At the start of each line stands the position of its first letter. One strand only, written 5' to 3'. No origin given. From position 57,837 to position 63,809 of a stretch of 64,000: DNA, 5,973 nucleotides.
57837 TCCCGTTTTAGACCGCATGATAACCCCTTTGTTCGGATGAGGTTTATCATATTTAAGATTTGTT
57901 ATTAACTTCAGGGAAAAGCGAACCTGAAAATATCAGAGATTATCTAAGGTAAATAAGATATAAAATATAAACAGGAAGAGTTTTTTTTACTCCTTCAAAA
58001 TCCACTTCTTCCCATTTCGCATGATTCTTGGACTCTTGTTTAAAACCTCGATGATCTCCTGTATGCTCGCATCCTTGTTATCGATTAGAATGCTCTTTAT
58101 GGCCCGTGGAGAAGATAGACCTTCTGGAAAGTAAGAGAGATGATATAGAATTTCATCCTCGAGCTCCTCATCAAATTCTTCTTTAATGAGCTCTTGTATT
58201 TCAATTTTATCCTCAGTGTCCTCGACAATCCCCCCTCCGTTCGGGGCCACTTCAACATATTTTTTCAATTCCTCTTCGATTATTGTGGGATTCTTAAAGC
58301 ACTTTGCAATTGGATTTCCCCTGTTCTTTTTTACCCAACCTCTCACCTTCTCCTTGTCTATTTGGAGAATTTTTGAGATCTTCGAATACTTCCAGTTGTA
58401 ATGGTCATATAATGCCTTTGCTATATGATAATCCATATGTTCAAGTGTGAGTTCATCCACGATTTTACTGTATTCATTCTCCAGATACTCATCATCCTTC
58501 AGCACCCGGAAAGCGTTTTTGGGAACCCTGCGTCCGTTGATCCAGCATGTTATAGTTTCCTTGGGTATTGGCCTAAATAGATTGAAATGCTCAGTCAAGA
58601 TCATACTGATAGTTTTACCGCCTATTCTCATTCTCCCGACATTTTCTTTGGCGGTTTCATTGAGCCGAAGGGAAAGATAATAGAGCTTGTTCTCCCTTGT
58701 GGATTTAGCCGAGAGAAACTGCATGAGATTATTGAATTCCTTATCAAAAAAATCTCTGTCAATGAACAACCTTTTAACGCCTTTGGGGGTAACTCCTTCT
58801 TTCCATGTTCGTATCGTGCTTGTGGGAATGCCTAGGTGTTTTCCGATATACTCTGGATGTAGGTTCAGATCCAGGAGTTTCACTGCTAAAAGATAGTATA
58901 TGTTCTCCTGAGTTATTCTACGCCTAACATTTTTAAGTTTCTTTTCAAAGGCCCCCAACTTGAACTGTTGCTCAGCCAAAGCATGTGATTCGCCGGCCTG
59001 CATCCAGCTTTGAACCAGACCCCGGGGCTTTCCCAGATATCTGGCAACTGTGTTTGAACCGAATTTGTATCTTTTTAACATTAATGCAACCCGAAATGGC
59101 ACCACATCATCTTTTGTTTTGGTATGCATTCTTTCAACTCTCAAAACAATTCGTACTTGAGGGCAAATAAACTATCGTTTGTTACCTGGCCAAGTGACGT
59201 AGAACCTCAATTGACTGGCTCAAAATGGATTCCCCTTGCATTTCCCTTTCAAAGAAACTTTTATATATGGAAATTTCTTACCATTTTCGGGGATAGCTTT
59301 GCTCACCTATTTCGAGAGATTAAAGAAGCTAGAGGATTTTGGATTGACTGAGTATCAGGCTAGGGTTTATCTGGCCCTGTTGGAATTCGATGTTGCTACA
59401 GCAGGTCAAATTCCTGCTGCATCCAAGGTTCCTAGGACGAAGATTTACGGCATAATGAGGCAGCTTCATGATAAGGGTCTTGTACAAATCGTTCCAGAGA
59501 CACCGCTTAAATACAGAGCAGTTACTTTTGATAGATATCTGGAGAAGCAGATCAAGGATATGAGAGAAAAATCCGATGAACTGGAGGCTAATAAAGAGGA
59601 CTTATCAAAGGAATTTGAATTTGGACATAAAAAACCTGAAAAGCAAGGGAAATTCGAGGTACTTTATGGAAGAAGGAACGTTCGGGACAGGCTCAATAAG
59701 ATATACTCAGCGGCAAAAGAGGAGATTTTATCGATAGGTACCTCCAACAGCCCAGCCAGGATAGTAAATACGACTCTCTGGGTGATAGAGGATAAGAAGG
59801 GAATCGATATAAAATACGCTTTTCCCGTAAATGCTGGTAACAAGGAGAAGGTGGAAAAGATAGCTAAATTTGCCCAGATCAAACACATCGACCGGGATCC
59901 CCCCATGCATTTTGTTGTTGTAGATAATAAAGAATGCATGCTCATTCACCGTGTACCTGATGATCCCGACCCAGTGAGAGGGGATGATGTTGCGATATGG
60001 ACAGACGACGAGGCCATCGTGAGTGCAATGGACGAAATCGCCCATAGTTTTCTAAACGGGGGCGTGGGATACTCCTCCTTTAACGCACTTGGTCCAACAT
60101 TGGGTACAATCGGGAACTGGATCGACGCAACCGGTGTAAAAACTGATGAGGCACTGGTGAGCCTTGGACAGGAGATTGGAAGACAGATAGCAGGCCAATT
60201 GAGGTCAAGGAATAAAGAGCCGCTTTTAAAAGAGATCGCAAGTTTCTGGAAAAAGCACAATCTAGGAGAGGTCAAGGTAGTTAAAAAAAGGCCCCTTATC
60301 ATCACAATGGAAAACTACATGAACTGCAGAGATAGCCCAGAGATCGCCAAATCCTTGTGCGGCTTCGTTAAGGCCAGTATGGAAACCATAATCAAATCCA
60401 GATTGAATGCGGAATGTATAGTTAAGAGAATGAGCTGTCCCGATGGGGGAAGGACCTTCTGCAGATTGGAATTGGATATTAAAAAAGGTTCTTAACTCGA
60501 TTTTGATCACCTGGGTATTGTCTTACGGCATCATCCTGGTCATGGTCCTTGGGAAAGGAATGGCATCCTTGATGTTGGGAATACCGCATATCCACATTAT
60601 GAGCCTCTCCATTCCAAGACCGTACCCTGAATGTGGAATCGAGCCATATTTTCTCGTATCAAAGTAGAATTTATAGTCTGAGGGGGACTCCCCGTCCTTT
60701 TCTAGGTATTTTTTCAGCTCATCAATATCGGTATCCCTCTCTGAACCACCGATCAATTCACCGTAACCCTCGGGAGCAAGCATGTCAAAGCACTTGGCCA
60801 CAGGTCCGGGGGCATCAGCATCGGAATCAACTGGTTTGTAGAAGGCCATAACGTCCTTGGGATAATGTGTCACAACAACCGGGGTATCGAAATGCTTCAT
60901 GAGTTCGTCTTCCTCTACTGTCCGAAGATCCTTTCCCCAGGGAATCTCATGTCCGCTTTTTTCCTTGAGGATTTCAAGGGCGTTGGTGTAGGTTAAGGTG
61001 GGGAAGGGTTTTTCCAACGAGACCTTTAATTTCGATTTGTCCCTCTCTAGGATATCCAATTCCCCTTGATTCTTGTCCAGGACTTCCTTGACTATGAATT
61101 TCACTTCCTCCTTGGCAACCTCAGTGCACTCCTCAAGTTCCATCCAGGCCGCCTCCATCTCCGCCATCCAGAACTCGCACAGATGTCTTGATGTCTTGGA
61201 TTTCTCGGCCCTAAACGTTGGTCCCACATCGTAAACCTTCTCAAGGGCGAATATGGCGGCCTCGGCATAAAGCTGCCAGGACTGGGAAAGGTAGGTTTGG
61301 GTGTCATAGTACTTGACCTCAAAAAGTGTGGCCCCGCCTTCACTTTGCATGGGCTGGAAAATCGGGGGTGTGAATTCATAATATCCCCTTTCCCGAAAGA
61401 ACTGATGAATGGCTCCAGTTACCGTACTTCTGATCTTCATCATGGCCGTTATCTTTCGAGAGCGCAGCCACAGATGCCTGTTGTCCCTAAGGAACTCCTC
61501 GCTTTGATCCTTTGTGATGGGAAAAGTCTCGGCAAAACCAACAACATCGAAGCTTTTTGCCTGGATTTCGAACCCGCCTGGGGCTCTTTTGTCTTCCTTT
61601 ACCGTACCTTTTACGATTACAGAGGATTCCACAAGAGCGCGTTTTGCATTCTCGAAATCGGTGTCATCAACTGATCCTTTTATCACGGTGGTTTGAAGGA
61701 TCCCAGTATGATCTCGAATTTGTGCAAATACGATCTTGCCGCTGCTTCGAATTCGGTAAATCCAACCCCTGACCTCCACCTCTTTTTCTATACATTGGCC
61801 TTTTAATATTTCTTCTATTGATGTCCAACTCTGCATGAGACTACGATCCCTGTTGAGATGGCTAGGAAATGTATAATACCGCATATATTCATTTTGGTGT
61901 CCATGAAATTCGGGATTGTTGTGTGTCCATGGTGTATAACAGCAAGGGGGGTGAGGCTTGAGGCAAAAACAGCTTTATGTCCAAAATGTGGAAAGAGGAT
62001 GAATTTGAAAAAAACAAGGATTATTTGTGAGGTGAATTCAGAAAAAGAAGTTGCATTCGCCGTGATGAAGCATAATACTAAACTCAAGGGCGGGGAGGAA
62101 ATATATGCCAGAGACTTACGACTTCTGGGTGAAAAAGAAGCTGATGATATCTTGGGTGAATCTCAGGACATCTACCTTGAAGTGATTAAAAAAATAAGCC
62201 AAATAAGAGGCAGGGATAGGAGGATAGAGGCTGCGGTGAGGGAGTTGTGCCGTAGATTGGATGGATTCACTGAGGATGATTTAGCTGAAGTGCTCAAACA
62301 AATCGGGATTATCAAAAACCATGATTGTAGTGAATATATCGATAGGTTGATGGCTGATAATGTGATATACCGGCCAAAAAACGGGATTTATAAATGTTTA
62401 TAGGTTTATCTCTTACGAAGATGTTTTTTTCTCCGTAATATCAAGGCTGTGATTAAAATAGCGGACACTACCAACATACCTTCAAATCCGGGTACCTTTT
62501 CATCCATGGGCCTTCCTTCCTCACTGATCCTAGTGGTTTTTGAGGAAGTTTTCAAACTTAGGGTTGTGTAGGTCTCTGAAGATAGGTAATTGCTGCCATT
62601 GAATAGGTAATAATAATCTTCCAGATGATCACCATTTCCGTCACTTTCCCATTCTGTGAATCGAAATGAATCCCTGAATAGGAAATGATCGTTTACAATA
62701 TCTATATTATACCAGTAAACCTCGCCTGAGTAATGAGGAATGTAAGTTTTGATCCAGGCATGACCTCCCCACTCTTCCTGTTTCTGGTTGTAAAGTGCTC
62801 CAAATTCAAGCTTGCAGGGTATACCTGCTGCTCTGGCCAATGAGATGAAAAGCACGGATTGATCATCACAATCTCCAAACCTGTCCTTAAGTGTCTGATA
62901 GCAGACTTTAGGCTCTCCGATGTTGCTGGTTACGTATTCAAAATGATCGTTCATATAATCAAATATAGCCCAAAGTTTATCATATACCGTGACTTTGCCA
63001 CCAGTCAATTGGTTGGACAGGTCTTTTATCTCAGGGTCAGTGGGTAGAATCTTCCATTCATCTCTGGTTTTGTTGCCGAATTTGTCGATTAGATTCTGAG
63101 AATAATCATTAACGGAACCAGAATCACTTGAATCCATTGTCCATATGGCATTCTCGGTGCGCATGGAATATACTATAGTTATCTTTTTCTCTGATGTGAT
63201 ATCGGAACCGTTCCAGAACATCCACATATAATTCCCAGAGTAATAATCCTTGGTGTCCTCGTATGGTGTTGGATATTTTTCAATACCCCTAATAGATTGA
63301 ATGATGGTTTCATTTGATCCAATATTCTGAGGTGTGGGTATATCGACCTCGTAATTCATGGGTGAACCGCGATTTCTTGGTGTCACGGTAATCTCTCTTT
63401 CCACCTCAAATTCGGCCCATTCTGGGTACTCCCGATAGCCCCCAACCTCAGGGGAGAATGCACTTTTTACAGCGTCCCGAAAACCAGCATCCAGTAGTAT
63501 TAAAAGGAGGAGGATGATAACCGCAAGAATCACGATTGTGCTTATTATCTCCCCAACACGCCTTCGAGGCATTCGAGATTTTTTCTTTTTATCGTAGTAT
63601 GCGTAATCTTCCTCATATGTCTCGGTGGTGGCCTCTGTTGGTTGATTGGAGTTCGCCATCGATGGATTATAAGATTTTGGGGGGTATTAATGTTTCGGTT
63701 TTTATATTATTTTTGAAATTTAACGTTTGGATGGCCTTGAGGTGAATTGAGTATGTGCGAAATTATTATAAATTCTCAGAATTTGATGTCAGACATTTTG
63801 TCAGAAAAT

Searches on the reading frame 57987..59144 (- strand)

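Call 8: search_protein_families(library=pfam, proteins=[window:57987-59144:-], max_evalue=0.001)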
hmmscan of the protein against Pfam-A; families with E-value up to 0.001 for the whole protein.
window:57987-59144:- (385 aa): 2 families
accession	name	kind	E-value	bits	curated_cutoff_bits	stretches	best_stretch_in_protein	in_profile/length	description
PF13384.12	HTH_23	-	1.8e-06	28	24.6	0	243-275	9-43/50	Homeodomain-like domain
PF12728.13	HTH_17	-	0.00022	21.8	27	0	256-281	7-31/51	Helix-turn-helix domain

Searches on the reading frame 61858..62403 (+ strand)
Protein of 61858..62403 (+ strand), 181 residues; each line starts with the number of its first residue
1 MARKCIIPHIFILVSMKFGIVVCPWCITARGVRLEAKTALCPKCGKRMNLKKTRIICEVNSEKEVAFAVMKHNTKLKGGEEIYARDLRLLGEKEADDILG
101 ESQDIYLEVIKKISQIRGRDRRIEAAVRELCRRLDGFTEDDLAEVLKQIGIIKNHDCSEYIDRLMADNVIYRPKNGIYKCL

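Call 8: search_protein_families(library=pfam, proteins=[window:61858-62403:+], max_evalue=0.001)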
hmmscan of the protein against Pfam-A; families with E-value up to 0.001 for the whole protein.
window:61858-62403:+ (181 aa): 1 family
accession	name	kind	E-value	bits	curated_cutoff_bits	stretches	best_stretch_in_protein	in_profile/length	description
PF19134.6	DUF5817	-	1.1e-05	25.8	31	1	18-64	1-47/57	Domain of unknown function (DUF5817)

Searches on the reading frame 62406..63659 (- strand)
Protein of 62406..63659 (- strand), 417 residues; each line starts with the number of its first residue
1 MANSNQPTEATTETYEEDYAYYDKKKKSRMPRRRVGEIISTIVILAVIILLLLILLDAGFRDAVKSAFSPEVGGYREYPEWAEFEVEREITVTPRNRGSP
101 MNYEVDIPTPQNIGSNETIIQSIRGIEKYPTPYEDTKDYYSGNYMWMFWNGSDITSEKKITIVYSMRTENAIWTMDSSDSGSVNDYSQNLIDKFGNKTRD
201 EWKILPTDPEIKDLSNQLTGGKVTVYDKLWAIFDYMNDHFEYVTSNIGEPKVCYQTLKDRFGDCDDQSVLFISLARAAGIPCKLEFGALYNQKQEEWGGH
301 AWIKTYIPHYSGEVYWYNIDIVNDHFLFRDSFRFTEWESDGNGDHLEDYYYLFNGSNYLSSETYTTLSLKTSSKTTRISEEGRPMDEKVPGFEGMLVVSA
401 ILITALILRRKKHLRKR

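Call 8: search_protein_families(library=pfam, proteins=[window:62406-63659:-], max_evalue=0.001)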
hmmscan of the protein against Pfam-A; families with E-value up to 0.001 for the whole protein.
window:62406-63659:- (417 aa): 1 family
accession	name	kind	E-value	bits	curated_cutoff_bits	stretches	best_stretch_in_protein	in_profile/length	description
PF01841.26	Transglut_core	-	1.1e-18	67.9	23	1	213-320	2-107/108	Transglutaminase-like superfamily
